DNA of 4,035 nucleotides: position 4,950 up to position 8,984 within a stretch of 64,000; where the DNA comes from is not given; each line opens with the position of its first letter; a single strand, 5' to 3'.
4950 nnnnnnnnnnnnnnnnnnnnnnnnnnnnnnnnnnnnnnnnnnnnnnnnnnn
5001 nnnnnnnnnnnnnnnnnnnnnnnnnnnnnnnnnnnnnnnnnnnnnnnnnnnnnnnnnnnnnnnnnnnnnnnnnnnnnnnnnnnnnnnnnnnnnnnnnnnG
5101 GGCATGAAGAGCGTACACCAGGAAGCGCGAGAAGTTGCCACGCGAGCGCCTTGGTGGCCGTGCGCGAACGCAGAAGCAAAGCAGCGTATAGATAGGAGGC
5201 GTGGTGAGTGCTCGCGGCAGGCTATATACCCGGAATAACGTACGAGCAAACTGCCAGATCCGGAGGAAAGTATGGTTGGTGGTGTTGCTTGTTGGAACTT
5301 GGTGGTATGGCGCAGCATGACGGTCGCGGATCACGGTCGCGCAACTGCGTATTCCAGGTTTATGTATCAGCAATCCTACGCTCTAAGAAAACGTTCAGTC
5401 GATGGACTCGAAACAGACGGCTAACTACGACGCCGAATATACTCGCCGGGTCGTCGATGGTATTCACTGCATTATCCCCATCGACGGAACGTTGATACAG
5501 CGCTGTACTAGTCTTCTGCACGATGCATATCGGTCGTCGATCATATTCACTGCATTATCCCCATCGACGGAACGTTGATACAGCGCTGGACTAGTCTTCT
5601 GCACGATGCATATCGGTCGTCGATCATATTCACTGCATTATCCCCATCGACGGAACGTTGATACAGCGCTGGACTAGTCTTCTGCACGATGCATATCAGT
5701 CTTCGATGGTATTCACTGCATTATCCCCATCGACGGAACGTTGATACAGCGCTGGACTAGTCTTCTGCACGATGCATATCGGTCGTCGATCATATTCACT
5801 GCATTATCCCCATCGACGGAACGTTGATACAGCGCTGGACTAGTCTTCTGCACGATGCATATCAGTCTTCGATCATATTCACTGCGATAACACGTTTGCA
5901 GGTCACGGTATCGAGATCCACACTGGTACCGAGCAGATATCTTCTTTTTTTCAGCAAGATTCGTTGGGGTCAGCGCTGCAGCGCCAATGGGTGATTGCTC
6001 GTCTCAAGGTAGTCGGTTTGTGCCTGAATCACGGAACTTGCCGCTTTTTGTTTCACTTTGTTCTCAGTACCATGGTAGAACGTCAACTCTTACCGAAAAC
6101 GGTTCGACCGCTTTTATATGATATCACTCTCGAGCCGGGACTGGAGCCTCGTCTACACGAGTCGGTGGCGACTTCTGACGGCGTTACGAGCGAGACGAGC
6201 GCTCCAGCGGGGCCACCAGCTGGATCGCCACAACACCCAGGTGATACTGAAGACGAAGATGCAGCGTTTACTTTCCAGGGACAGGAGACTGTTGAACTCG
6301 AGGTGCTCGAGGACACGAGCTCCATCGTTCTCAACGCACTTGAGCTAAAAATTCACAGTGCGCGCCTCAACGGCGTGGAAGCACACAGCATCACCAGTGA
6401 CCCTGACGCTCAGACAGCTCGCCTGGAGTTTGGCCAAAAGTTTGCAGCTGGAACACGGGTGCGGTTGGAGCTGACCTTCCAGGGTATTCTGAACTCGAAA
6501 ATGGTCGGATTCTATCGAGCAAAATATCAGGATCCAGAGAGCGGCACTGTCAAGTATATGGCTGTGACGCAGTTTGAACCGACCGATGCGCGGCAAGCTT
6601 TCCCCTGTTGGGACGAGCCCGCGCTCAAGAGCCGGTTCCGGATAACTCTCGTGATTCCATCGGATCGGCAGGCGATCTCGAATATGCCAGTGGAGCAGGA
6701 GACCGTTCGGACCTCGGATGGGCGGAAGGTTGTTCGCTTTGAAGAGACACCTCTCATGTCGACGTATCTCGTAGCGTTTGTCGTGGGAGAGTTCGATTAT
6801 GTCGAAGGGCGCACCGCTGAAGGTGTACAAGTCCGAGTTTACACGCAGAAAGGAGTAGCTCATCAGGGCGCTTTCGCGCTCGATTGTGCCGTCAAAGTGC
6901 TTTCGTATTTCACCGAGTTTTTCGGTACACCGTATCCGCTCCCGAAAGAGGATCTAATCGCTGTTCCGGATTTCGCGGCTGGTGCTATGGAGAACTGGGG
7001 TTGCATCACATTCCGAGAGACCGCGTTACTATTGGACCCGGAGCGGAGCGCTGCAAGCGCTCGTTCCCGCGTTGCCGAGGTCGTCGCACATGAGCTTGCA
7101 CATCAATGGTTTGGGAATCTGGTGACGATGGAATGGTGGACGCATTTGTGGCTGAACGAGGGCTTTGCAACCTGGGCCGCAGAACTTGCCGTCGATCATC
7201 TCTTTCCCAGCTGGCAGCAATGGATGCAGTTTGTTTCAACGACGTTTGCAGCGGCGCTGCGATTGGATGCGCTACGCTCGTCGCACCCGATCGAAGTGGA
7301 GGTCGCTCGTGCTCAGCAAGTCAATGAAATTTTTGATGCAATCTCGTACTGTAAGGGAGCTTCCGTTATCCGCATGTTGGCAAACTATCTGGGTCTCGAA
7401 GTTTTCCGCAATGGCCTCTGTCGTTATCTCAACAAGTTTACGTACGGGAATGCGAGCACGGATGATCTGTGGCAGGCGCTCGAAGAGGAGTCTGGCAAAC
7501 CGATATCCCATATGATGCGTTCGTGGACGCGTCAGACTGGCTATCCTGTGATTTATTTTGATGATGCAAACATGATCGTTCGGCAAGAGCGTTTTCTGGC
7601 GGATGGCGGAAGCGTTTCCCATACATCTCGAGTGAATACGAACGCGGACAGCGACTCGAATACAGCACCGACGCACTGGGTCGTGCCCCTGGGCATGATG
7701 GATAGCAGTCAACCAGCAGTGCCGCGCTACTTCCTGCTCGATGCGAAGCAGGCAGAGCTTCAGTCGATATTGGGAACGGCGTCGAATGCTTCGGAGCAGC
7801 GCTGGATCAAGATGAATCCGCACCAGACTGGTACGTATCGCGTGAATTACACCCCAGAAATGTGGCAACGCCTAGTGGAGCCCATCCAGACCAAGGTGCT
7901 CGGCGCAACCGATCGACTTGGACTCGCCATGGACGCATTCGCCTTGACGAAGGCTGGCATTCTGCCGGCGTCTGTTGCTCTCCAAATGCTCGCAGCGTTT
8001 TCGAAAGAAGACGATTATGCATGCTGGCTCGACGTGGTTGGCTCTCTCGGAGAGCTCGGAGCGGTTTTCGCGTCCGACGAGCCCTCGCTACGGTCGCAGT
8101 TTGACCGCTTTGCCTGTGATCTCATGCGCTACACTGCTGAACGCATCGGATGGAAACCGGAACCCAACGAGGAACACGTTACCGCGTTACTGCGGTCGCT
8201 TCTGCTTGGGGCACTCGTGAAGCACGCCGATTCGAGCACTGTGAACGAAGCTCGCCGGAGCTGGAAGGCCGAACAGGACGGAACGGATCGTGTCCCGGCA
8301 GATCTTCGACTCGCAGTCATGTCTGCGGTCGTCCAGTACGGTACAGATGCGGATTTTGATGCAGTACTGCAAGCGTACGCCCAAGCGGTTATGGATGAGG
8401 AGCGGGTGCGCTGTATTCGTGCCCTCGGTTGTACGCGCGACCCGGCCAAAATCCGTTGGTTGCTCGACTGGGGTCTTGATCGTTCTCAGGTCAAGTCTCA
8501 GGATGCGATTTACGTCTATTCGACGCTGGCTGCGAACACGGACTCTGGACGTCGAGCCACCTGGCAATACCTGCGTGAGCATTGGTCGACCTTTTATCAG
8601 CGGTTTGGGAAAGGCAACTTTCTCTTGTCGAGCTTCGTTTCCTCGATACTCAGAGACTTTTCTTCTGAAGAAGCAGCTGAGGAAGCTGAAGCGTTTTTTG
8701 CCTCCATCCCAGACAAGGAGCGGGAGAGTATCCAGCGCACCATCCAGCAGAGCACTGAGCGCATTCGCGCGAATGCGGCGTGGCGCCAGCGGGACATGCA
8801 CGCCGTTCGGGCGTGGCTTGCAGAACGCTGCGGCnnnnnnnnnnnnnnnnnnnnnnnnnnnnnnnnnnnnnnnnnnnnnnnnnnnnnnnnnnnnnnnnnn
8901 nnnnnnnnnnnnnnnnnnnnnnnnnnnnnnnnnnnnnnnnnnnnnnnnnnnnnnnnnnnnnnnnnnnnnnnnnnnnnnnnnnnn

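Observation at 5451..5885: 83-bp minisatellite (5.2 copies) in a divergent intergenic region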

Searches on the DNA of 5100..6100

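Call 13: search_rna_families(source=window, start=5100, end=6100, threshold=evalue, max_evalue=10)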
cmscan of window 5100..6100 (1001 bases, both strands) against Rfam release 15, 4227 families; matches with E-value up to 10: 1.
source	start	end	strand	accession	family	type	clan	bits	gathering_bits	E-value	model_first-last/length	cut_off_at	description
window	5952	5982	-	RF00189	SNORD95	Gene; snRNA; snoRNA; CD-box;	-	13.9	55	7.8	1-68/68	no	Small nucleolar RNA SNORD95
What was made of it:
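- On Structured ncRNA gene array (snoRNA, tRNA, other Rfam families): No Rfam hit in the array at E<=10 (call 13).
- No Rfam match within the array at E<=10; the single hit of that scan (SNORD95, E=7.8) lies outside it at 5952-5982 (call 13). No Rfam match within the array, even at E<=10 (call 13).
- Tried and rejected: The Rfam evalue scan of 5100-6100 gave one chance-level hit, outside the array (call 13).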

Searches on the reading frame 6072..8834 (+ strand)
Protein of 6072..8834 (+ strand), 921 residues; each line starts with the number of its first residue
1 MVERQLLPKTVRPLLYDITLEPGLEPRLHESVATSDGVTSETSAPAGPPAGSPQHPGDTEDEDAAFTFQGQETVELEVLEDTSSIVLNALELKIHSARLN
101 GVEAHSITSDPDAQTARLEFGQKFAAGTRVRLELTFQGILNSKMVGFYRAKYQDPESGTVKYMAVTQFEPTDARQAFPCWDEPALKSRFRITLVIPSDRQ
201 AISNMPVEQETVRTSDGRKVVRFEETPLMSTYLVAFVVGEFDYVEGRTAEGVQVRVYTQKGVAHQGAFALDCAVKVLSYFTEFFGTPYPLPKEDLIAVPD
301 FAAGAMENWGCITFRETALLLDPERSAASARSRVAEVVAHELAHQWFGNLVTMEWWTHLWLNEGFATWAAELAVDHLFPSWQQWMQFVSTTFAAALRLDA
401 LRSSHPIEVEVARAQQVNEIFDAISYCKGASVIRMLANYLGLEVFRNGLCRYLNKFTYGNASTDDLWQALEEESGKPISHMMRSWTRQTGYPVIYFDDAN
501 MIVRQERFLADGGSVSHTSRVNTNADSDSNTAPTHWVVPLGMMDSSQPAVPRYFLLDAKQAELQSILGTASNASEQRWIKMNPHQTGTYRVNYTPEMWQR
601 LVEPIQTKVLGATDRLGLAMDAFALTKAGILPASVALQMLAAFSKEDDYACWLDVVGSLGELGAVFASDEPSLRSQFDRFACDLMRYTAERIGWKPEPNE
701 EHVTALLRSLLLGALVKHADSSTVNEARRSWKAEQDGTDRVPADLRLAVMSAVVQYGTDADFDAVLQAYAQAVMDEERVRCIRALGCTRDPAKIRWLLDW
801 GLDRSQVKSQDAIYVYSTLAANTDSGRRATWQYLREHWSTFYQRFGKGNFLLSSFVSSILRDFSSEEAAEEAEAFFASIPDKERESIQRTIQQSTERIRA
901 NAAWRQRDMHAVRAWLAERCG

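Call 7: find_encoding_contigs(protein=window:6072-8834:+, flank=10000, max_places=10)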
Protein window:6072-8834:+ (921 aa): 12 contigs read that carry it; 10 places shown.
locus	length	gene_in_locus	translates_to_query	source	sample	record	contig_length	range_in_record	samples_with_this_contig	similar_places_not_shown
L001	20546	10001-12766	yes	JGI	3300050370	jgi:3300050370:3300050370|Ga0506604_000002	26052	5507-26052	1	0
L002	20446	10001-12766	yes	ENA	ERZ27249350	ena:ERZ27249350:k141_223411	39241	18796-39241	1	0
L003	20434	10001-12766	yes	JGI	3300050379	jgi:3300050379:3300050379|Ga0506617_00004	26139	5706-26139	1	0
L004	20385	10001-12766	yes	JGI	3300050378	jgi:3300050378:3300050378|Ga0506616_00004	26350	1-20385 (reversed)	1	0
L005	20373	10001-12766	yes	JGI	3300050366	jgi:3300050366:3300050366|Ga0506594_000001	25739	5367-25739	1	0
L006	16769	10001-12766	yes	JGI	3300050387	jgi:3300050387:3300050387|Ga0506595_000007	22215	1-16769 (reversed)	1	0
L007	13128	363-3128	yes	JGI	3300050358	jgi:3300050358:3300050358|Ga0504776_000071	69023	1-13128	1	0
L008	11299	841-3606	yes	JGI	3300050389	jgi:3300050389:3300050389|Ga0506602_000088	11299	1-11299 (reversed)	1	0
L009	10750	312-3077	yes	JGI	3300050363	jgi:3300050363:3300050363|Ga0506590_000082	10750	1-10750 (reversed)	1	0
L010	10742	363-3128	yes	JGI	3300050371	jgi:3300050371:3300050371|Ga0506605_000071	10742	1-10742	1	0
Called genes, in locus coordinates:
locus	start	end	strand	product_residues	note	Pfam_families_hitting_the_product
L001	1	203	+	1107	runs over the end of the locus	PF04851:ResIII (weak), PF13086:AAA_11, PF13245:AAA_19, PF13604:AAA_30, PF13086:AAA_11, PF13087:AAA_12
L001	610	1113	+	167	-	-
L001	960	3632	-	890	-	-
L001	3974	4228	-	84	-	-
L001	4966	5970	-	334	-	PF00383:dCMP_cyt_deam_1, PF14437:MafB19-deam (weak), PF14439:Bd3614-deam (weak)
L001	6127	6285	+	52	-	-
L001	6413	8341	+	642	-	-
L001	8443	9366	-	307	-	PF08543:Phos_pyr_kin, PF00294:PfkB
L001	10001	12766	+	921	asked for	PF17900:Peptidase_M1_N, PF01433:Peptidase_M1, PF11838:ERAP1_C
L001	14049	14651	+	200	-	-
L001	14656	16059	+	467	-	PF02874:ATP-synt_ab_N, PF16886:ATP-synt_ab_Xtn, PF00006:ATP-synt_ab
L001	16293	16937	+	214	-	PF00006:ATP-synt_ab (weak), PF22919:ATP-synt_VA_C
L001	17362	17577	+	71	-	-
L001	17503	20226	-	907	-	PF00012:HSP70, PF06723:MreB_Mbl, PF27508:HYOU1_C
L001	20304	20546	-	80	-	?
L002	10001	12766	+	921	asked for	PF17900:Peptidase_M1_N, PF01433:Peptidase_M1, PF11838:ERAP1_C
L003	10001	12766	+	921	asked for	PF17900:Peptidase_M1_N, PF01433:Peptidase_M1, PF11838:ERAP1_C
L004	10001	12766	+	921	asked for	PF17900:Peptidase_M1_N, PF01433:Peptidase_M1, PF11838:ERAP1_C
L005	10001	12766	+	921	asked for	PF17900:Peptidase_M1_N, PF01433:Peptidase_M1, PF11838:ERAP1_C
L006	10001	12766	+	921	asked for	PF17900:Peptidase_M1_N, PF01433:Peptidase_M1, PF11838:ERAP1_C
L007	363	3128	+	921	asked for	PF17900:Peptidase_M1_N, PF01433:Peptidase_M1, PF11838:ERAP1_C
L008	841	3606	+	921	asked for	PF17900:Peptidase_M1_N, PF01433:Peptidase_M1, PF11838:ERAP1_C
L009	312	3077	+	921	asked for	PF17900:Peptidase_M1_N, PF01433:Peptidase_M1, PF11838:ERAP1_C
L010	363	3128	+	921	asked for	PF17900:Peptidase_M1_N, PF01433:Peptidase_M1, PF11838:ERAP1_C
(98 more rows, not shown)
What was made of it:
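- Checked: The ORF on the minus strand carries Phos_pyr_kin/PfkB, and the ORF from ATG 6072 on the plus strand carries Peptidase_M1_N, Peptidase_M1 and ERAP1_C (call 7).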

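Call 11: list_cluster_members(proteins=[window:6072-8834:+, window:13578-16298:-, window:4185-5105:-])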
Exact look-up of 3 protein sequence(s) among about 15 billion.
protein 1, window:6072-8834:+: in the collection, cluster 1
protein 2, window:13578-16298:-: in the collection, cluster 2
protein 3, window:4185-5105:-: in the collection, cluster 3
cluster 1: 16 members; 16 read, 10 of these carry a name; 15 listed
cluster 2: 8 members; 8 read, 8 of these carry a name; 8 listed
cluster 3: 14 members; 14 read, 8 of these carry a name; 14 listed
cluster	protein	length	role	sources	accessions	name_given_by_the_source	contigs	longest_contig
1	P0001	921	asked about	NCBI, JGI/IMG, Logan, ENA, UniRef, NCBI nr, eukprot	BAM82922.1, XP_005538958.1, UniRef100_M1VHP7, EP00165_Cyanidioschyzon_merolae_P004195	puromycin-sensitive aminopeptidase [Cyanidioschyzon merolae strain 10D] | Aminopeptidase n=1 Tax=Cyanidioschyzon merolae (strain NIES-3377 / 10D) TaxID=280699 ... | XP_005538958.1 puromycin-sensitive aminopeptidase [Cyanidioschyzon merolae strain 10D]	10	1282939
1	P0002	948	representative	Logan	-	-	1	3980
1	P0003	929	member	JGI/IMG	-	puromycin-sensitive aminopeptidase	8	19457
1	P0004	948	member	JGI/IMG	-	puromycin-sensitive aminopeptidase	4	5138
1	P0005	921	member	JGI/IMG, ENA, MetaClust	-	\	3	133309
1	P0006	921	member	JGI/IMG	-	puromycin-sensitive aminopeptidase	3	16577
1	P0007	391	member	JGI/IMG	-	aminopeptidase N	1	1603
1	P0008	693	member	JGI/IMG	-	puromycin-sensitive aminopeptidase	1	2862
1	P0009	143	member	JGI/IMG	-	aminopeptidase 2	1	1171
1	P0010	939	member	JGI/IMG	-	puromycin-sensitive aminopeptidase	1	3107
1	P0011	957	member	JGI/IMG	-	puromycin-sensitive aminopeptidase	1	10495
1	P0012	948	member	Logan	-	-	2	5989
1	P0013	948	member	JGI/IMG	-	-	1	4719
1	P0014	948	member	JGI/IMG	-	-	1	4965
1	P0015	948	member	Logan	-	-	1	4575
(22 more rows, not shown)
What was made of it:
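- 6072..8837 (+): M1 (puromycin-sensitive-type) aminopeptidase CDS, 921 aa. The array ends 187 bp upstream of its ATG. Exact match to BAM82922/XP_005538958 of C. merolae 10D (call 11); Pfam families (call 7).
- On CRISPR array: The organism is a eukaryote (call 11).
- Checked: The deposited 10D model is longer, 378 aa with its start at 5318 (call 11).
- Flanking proteins are identical to C. merolae 10D entries on a 1,282,939-bp record (call 11).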

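Call 19: find_encoding_contigs(protein=P0005, flank=3000, max_places=6)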
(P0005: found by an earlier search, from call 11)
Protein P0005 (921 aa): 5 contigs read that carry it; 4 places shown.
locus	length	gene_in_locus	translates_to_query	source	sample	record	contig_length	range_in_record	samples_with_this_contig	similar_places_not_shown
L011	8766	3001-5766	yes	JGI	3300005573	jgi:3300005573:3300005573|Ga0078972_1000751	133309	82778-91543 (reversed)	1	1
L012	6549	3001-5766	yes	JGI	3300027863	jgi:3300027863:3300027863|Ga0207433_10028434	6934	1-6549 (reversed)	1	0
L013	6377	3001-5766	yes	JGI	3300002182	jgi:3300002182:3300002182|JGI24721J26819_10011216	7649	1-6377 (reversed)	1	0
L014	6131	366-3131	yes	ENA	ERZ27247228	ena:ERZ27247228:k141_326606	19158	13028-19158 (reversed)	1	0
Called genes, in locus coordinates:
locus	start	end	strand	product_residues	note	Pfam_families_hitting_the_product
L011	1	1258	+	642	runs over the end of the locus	-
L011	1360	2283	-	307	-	PF08543:Phos_pyr_kin, PF00294:PfkB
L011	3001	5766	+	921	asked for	PF17900:Peptidase_M1_N, PF01433:Peptidase_M1, PF11838:ERAP1_C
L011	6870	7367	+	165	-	-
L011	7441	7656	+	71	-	-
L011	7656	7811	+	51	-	-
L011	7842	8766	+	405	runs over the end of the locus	PF02874:ATP-synt_ab_N, PF16886:ATP-synt_ab_Xtn, PF00006:ATP-synt_ab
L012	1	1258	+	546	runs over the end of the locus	?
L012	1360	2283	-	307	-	PF08543:Phos_pyr_kin, PF00294:PfkB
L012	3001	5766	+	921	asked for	PF17900:Peptidase_M1_N, PF01433:Peptidase_M1, PF11838:ERAP1_C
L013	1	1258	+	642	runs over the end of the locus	-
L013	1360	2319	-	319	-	PF08543:Phos_pyr_kin, PF00294:PfkB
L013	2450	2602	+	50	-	-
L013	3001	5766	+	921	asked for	PF17900:Peptidase_M1_N, PF01433:Peptidase_M1, PF11838:ERAP1_C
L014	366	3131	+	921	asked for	PF17900:Peptidase_M1_N, PF01433:Peptidase_M1, PF11838:ERAP1_C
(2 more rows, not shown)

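Call 20: find_encoding_contigs(protein=P0004, flank=3000, max_places=6)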
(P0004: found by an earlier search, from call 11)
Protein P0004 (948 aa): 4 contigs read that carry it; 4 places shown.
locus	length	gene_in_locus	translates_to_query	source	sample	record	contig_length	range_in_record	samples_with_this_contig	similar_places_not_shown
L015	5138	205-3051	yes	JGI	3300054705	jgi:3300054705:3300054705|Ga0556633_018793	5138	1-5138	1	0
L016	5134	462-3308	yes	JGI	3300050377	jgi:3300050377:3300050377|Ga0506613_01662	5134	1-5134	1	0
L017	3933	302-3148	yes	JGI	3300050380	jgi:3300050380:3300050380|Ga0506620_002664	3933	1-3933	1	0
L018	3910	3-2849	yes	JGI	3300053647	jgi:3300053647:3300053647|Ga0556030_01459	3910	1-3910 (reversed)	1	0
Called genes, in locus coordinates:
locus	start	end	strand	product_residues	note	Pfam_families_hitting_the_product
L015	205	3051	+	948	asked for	PF17900:Peptidase_M1_N, PF01433:Peptidase_M1, PF11838:ERAP1_C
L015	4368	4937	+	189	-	-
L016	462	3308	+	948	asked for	PF17900:Peptidase_M1_N, PF01433:Peptidase_M1, PF11838:ERAP1_C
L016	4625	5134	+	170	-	?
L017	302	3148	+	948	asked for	PF17900:Peptidase_M1_N, PF01433:Peptidase_M1, PF11838:ERAP1_C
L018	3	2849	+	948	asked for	PF17900:Peptidase_M1_N, PF01433:Peptidase_M1, PF11838:ERAP1_C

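Call 22: find_homologous_proteins(query=window:6072-8834:+, max_evalue=1e-100)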
Query window:6072-8834:+ (921 aa): 7886 proteins with E <= 1e-100 among 8000 candidates; the best 120 are listed.
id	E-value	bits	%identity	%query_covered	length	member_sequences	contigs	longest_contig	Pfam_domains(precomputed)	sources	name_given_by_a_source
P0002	0.0e+0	2107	100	100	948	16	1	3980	PF17900.7,PF11838.15,PF01433.27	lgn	-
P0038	0.0e+0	1616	77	100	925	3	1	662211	PF17900.7,PF11838.15,PF01433.27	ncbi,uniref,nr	ncbi:hypothetical protein F1559_002973 [Cyanidiococcus yangmingshanensis]|uniref:Aminopeptidase n=1 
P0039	0.0e+0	1597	76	100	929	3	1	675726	PF17900.7,PF11838.15,PF01433.27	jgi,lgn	jgi:puromycin-sensitive aminopeptidase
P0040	0.0e+0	1324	64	99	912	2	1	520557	PF17900.7,PF11838.15,PF01433.27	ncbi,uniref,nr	ncbi:hypothetical protein CDCA_CDCA06G1867 [Cyanidium caldarium]|uniref:Aminopeptidase n=1 Tax=Cyani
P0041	9.1e-287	972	50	99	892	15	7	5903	PF17900.7,PF11838.15,PF01433.27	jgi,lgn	jgi:puromycin-sensitive aminopeptidase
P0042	4.1e-285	966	-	-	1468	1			PF27673.1,PF17900.7,PF11838.15,PF01863.24,PF01433.27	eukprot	eukprot:gene10800-13221_t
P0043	2.8e-283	960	49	99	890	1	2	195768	PF17900.7,PF11838.15,PF01433.27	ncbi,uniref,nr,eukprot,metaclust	ncbi:Puromycin-sensitive aminopeptidase [Galdieria sulphuraria]|uniref:Aminopeptidase n=1 Tax=Galdie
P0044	2.7e-279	947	-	-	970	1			PF17900.7,PF11838.15,PF01433.27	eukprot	eukprot:CAMPEP_0184675586 /NCGR_PEP_ID=MMETSP0308-20130426/87867_1 /TAXON_ID=38269 /ORGANISM="Gloeoc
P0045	4.4e-279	946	49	99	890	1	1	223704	PF17900.7,PF11838.15,PF01433.27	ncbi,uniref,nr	ncbi:hypothetical protein GpartN1_g4427.t1 [Galdieria partita]|uniref:Aminopeptidase n=1 Tax=Galdier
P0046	2.4e-278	944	49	99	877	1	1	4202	PF17900.7,PF11838.15,PF01433.27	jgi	-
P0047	1.4e-275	935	48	99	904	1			PF17900.7,PF11838.15,PF01433.27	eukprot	eukprot:jgi/Galph1/3302/GphlegSOOS_G1969.1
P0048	1.2e-264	899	48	100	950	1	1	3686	PF17900.7,PF11838.15,PF01433.27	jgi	-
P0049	1.6e-263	895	48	99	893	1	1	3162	PF17900.7,PF11838.15,PF01433.27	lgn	-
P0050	1.5e-260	885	47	99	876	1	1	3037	PF17900.7,PF11838.15,PF01433.27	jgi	-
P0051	1.8e-254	865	47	100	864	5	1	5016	PF17900.7,PF11838.15,PF01433.27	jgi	-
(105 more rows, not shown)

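Call 23: find_encoding_contigs(protein=P0038, flank=5000, max_places=3)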
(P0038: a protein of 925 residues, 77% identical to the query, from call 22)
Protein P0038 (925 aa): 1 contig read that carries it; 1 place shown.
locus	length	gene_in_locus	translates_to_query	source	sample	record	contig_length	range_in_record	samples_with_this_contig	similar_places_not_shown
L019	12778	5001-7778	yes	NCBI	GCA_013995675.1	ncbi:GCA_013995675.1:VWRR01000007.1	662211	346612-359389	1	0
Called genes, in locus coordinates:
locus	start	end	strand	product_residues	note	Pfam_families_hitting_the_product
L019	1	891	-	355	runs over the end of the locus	PF00383:dCMP_cyt_deam_1, PF14437:MafB19-deam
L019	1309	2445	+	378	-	-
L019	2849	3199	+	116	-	-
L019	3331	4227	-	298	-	PF08543:Phos_pyr_kin, PF00294:PfkB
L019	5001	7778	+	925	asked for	PF17900:Peptidase_M1_N, PF01433:Peptidase_M1, PF11838:ERAP1_C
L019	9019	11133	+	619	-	PF02874:ATP-synt_ab_N, PF16886:ATP-synt_ab_Xtn, PF00006:ATP-synt_ab, PF22919:ATP-synt_VA_C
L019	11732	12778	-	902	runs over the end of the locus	PF00012:HSP70, PF06723:MreB_Mbl, PF27508:HYOU1_C (weak)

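Call 24: find_encoding_contigs(protein=P0039, flank=5000, max_places=3)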
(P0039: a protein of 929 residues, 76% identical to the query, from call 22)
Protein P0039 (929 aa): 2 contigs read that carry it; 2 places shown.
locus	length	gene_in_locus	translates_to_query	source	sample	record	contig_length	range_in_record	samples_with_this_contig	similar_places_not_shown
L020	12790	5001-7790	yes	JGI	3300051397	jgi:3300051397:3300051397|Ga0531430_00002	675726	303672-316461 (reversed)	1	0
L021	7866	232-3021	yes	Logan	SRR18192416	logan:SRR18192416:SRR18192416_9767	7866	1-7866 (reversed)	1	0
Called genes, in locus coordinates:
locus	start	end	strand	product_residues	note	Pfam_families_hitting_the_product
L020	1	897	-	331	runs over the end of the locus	PF00383:dCMP_cyt_deam_1, PF14437:MafB19-deam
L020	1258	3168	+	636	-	-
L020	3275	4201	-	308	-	PF08543:Phos_pyr_kin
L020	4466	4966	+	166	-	-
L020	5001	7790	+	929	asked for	PF17900:Peptidase_M1_N, PF01433:Peptidase_M1, PF11838:ERAP1_C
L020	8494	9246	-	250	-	-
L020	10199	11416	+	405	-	PF02874:ATP-synt_ab_N, PF16886:ATP-synt_ab_Xtn, PF00006:ATP-synt_ab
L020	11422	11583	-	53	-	-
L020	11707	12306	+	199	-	PF22919:ATP-synt_VA_C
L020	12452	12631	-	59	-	-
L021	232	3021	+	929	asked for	PF17900:Peptidase_M1_N, PF01433:Peptidase_M1, PF11838:ERAP1_C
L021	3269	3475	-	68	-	-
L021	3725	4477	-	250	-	-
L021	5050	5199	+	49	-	-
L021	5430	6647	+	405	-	PF02874:ATP-synt_ab_N, PF16886:ATP-synt_ab_Xtn, PF00006:ATP-synt_ab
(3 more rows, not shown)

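Call 25: find_encoding_contigs(protein=P0040, flank=5000, max_places=3)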
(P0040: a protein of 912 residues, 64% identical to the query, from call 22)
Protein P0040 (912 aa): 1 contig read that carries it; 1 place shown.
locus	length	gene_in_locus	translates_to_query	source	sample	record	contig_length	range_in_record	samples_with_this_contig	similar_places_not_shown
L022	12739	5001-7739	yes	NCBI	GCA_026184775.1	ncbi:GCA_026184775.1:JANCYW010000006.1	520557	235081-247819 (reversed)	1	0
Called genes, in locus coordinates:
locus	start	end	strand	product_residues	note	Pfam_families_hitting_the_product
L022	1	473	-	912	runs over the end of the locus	-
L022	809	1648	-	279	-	PF00383:dCMP_cyt_deam_1, PF14437:MafB19-deam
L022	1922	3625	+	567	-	-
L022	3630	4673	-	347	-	PF00294:PfkB (faint), PF08543:Phos_pyr_kin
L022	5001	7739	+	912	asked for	PF17900:Peptidase_M1_N, PF01433:Peptidase_M1, PF11838:ERAP1_C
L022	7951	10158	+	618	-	PF02874:ATP-synt_ab_N, PF16886:ATP-synt_ab_Xtn, PF00006:ATP-synt_ab, PF22919:ATP-synt_VA_C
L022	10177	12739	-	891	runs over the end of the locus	PF00012:HSP70, PF06723:MreB_Mbl (faint), PF00012:HSP70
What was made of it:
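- The gene pair is syntenic in Cyanidiococcus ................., a Cyanidiococcus-like JGI genome and Cyanidium caldarium (calls 23-25).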
